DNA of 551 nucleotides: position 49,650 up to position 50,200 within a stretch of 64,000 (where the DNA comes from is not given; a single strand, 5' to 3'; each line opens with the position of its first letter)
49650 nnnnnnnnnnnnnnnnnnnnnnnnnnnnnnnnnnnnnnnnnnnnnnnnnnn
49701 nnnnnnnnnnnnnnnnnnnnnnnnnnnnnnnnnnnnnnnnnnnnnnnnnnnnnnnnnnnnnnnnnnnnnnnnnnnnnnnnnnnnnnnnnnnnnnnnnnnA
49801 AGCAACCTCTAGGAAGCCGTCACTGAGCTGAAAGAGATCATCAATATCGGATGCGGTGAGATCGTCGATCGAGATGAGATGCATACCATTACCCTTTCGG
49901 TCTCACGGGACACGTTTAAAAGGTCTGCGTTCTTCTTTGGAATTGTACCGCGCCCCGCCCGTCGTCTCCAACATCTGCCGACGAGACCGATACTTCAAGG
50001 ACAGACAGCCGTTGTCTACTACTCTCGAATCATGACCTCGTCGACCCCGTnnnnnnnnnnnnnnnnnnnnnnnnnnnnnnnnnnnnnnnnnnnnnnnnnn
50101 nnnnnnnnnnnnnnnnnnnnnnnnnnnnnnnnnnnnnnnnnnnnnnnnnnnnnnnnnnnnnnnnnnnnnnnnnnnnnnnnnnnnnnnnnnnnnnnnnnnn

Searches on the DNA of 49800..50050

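Call 67: search_rna_families(source=window, start=49800, end=50050, threshold=evalue, max_evalue=10)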
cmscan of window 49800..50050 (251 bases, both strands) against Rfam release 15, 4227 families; matches with E-value up to 10: 1.
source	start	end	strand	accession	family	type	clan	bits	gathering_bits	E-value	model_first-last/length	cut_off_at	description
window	49831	49926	-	RF00515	PyrR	Cis-reg;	-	21.4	54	0.65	1-115/115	no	PyrR binding site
